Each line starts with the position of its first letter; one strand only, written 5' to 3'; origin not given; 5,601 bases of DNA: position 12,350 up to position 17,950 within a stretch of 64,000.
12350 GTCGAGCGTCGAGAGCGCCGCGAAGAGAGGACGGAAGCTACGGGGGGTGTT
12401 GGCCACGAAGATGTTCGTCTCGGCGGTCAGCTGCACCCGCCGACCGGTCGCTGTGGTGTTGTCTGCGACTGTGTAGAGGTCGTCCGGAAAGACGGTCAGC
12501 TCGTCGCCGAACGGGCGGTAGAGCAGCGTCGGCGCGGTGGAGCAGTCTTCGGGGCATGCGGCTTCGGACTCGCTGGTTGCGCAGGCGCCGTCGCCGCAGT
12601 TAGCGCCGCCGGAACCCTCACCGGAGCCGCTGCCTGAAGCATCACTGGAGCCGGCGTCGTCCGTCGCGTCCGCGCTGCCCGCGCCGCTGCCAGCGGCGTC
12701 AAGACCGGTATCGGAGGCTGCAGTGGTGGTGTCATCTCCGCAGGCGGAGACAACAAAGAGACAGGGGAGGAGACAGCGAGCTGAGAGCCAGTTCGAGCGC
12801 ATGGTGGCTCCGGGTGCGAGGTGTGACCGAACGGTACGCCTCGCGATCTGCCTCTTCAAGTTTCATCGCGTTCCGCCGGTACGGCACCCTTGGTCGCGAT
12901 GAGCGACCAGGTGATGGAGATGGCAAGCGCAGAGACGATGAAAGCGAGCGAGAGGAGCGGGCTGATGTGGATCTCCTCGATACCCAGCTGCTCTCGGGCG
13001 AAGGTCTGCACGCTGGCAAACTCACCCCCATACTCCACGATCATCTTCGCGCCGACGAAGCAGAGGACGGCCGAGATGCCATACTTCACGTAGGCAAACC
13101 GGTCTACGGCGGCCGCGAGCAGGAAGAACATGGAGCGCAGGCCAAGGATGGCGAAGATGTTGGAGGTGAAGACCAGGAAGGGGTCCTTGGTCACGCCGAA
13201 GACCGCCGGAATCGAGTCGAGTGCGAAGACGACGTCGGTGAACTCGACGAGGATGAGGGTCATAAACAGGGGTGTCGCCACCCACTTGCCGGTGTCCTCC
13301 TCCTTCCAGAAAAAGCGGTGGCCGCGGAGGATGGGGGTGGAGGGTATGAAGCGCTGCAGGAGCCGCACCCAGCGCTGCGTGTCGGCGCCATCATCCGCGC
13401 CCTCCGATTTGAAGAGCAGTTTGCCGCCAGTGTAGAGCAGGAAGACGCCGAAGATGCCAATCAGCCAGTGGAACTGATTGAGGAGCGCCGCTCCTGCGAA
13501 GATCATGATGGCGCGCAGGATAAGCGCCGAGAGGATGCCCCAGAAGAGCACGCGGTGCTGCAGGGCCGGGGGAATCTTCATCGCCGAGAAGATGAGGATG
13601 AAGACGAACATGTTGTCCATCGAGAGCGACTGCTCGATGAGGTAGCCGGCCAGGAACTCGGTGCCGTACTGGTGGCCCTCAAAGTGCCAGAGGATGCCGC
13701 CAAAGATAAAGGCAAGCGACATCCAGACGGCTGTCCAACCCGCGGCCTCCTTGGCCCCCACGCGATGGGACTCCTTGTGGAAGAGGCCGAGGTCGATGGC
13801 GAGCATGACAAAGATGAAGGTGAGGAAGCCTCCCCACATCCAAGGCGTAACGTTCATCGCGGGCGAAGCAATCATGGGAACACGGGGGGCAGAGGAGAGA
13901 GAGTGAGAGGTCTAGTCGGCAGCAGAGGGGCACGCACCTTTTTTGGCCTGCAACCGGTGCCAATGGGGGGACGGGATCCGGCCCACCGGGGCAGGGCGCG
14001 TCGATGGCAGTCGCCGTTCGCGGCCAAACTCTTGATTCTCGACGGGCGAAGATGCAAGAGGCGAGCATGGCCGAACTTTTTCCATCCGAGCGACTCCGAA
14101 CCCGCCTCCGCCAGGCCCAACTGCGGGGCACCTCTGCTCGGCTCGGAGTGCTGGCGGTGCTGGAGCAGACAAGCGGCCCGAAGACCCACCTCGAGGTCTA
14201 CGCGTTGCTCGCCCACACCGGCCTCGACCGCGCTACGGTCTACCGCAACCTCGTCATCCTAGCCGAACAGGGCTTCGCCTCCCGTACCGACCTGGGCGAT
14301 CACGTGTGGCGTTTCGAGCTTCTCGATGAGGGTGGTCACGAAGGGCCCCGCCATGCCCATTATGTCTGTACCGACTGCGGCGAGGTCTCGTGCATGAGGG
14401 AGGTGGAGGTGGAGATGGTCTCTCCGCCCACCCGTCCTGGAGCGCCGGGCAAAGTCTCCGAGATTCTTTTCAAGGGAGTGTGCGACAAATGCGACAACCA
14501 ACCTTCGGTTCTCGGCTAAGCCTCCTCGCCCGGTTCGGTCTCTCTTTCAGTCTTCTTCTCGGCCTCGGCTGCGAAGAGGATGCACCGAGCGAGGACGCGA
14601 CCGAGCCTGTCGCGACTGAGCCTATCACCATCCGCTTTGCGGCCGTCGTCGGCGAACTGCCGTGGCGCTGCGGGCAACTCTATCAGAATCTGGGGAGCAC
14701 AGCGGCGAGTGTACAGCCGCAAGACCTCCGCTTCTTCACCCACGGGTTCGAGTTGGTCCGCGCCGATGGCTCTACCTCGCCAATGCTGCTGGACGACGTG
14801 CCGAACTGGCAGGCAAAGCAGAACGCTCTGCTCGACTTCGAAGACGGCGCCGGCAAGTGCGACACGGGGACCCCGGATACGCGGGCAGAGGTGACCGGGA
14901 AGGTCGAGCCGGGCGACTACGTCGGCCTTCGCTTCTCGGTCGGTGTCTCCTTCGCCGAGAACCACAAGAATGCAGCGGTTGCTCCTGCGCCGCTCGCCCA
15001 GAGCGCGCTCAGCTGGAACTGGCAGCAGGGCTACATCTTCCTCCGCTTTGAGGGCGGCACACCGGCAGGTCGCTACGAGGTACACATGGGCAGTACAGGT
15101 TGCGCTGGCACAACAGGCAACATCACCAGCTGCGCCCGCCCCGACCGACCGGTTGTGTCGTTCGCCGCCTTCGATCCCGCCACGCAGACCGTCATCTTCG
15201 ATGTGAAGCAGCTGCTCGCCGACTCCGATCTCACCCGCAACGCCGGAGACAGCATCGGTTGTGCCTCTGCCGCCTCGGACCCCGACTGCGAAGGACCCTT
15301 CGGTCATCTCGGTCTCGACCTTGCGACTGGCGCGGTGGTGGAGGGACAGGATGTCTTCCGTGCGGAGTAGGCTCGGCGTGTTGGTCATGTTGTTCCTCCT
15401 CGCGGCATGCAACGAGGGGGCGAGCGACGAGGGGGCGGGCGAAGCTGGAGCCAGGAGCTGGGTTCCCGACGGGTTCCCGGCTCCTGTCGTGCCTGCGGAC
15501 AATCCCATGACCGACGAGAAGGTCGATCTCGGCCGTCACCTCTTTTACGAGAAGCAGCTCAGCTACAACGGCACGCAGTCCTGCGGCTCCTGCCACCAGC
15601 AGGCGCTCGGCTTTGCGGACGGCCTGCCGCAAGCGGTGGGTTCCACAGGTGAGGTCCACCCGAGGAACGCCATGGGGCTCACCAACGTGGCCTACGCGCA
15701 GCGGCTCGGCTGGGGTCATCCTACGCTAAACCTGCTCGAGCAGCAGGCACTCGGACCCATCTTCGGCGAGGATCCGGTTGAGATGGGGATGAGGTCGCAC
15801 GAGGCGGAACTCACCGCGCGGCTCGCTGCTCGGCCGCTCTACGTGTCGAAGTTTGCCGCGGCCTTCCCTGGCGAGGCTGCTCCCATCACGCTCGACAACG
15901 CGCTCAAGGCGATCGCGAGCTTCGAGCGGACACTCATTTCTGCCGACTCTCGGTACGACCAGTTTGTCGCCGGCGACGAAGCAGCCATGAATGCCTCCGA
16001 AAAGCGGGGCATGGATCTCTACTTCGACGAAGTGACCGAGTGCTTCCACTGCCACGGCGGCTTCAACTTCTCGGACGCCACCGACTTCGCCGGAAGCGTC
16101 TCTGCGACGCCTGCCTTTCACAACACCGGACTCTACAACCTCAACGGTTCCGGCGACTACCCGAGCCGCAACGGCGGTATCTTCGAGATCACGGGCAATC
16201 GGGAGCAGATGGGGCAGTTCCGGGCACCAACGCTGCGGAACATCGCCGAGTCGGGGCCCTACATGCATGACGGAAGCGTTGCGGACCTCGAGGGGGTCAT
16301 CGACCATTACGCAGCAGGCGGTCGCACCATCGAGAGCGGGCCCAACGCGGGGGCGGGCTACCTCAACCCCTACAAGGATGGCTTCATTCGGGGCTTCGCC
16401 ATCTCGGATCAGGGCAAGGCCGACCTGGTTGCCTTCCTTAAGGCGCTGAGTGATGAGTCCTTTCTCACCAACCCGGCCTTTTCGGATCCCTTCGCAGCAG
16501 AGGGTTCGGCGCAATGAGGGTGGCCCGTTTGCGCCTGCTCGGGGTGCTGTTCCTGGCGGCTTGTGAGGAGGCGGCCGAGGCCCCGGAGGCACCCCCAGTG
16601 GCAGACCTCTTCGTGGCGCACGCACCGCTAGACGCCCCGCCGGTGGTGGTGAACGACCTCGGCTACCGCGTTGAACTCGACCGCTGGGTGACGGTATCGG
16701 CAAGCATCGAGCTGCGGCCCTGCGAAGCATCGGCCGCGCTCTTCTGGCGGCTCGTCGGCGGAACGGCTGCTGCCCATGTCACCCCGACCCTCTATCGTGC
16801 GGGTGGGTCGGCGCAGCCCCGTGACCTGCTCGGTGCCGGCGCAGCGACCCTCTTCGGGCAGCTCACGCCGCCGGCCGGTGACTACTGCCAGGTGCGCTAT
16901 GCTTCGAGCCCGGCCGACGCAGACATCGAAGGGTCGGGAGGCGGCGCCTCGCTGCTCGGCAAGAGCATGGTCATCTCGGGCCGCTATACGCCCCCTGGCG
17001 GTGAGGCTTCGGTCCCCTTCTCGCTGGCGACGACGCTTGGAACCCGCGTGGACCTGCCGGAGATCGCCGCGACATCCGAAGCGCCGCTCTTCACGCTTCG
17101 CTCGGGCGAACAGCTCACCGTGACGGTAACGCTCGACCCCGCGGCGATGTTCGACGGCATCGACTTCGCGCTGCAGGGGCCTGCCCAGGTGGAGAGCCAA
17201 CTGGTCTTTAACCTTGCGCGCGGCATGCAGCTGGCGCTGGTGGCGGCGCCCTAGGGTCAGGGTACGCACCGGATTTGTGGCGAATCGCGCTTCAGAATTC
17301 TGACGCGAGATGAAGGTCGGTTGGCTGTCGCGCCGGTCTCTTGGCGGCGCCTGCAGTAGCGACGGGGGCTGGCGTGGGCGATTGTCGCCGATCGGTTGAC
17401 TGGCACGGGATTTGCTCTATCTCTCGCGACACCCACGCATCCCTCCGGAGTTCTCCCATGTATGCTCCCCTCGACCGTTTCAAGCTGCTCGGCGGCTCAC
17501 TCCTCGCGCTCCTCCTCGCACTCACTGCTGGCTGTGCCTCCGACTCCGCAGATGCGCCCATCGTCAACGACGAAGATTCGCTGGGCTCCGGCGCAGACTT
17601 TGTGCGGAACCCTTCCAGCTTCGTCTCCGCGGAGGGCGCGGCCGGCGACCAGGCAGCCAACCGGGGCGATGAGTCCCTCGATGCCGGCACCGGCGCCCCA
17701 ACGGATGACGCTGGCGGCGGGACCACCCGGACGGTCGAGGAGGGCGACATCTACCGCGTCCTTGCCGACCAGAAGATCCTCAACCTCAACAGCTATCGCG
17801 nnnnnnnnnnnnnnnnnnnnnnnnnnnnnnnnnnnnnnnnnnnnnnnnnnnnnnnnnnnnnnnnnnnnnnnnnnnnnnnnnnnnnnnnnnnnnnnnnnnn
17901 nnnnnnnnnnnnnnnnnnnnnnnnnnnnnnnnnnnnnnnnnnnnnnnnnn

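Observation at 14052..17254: Fur-family regulator leads a 'metallo-mystery pair' operon (MbnP-like four-Cys protein + MbnH-like di-haem peroxidase + lipoprotein)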

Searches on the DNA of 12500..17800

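Call 32: search_rna_families(source=window, start=12500, end=17800, threshold=evalue, max_evalue=1)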
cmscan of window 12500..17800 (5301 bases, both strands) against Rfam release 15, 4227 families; matches with E-value up to 1: 0.
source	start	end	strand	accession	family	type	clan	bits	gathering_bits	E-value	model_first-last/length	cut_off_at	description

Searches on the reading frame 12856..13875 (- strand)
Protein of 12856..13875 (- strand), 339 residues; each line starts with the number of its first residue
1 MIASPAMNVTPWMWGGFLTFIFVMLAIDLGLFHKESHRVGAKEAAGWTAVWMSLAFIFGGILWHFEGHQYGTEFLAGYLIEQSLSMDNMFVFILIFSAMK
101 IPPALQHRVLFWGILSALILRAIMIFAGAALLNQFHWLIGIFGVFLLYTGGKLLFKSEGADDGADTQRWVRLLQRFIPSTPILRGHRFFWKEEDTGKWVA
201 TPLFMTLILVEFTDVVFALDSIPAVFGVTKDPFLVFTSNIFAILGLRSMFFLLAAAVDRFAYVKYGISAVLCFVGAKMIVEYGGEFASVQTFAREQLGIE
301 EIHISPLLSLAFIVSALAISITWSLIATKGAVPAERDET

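Call 64: search_protein_families(library=pfam, proteins=[window:12856-13875:-], max_evalue=0.001)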
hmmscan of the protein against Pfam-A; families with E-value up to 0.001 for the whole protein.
window:12856-13875:- (339 aa): 1 family
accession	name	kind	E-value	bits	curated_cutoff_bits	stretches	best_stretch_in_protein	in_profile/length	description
PF03741.22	TerC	-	1.6e-52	178.3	27.8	1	76-281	2-177/178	Integral membrane protein TerC family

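Call 65: search_protein_families(library=ncbifam, proteins=[window:12856-13875:-], max_evalue=0.001)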
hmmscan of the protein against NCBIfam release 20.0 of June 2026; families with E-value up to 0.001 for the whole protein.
window:12856-13875:- (339 aa): 3 families
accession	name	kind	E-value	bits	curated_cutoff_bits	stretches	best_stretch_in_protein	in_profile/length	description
TIGR03718.1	R_switched_Alx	subfamily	4.1e-119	397.5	246.4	1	10-329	2-302/303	TerC/Alx family metal homeostasis membrane protein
TIGR03716.1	R_switched_YkoY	subfamily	1.2e-18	67.5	138.5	1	79-283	7-180/220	integral membrane protein, YkoY family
TIGR03717.1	R_switched_YjbE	subfamily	1.2e-13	51.2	134.8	1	80-281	8-175/176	YjbE family putative metal transport protein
